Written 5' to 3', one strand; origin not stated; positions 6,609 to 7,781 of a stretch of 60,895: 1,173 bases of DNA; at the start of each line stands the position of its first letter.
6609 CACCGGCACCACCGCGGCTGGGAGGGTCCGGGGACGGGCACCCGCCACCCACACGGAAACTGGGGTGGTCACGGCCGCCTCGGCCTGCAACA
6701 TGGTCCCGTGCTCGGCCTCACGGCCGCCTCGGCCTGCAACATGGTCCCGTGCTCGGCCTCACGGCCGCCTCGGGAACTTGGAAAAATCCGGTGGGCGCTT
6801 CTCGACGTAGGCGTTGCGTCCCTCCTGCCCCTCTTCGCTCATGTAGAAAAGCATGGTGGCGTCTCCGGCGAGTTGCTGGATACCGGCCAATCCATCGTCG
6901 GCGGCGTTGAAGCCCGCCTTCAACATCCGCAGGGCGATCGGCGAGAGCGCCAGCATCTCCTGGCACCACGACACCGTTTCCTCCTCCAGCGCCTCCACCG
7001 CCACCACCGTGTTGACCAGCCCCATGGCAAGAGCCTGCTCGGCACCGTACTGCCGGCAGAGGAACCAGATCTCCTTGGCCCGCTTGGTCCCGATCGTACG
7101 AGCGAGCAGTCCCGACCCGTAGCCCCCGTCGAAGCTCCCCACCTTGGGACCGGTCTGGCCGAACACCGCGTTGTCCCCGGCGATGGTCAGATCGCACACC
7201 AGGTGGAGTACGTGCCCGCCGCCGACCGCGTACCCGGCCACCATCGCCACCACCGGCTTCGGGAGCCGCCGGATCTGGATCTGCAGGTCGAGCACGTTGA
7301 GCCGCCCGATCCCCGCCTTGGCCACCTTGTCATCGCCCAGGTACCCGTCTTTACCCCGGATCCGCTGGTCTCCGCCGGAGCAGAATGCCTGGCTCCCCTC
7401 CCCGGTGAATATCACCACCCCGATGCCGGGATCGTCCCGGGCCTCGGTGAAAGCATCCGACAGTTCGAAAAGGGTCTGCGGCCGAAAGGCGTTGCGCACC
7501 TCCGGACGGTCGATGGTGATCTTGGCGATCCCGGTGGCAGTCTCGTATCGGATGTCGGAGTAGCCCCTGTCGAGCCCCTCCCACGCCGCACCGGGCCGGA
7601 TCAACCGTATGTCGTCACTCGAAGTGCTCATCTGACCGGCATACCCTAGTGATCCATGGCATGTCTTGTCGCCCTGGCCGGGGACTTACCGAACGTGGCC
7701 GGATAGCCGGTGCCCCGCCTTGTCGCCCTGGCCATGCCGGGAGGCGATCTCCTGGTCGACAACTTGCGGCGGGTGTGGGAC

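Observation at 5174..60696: Very dense set of perfect short tandem duplications in core genes and on gene junctions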

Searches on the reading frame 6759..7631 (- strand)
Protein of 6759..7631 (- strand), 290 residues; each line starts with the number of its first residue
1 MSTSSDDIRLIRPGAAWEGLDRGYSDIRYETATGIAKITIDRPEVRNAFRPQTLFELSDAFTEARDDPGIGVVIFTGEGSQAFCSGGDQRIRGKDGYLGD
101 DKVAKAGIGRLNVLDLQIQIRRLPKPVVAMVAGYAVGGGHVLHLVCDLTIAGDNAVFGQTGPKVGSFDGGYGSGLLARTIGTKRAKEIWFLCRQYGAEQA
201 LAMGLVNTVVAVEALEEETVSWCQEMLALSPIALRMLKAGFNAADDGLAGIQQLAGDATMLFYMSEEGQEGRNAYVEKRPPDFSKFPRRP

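Call 9: find_encoding_contigs(protein=window:6759-7631:-, flank=10000, max_places=10)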
Protein window:6759-7631:- (290 aa): 7 contigs read that carry it; 7 places shown.
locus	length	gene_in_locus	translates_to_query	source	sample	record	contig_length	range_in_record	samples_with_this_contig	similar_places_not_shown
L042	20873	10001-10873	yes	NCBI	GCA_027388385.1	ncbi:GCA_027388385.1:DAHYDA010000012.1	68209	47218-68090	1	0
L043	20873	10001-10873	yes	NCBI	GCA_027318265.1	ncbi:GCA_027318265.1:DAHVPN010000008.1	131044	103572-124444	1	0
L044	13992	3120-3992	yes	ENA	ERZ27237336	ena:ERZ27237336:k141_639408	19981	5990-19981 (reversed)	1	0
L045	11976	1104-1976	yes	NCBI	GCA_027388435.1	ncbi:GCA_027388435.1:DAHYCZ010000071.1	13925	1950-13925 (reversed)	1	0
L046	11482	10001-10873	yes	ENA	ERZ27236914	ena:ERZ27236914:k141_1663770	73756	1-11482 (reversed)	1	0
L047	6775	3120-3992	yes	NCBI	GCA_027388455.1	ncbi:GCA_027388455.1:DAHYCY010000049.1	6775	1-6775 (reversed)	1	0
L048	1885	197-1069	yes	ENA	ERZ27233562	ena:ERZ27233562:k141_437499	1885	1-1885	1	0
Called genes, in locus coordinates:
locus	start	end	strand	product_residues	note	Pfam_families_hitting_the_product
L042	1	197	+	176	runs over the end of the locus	PF10759:BPA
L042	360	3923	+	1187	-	PF02811:PHP, PF07733:DNA_pol3_alpha, PF17657:DNA_pol3_finger, PF14579:HHH_6, PF01336:tRNA_anti-codon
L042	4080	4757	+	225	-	-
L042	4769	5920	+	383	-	PF01734:Patatin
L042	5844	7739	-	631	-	PF03190:Thioredox_DsbH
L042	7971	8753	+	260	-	PF00106:adh_short, PF23441:SDR, PF13561:adh_short_C2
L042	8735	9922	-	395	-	PF00501:AMP-binding, PF13193:AMP-binding_C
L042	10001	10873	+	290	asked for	PF00378:ECH_1, PF16113:ECH_2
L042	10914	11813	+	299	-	PF01040:UbiA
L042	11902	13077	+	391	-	PF02746:MR_MLE_N, PF13378:MR_MLE_C, PF26685:DUF8230_C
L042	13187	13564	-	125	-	-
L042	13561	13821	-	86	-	PF22513:FitA-like_RHH (weak)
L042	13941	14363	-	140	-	PF01850:PIN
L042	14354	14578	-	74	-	PF09957:VapB_antitoxin (weak)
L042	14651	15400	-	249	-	PF00561:Abhydrolase_1, PF12146:Hydrolase_4, PF12697:Abhydrolase_6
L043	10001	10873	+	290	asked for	PF00378:ECH_1, PF16113:ECH_2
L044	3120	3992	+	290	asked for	PF00378:ECH_1, PF16113:ECH_2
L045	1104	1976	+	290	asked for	PF00378:ECH_1, PF16113:ECH_2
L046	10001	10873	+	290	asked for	PF00378:ECH_1, PF16113:ECH_2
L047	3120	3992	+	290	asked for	PF00378:ECH_1, PF16113:ECH_2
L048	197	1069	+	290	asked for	PF00378:ECH_1, PF16113:ECH_2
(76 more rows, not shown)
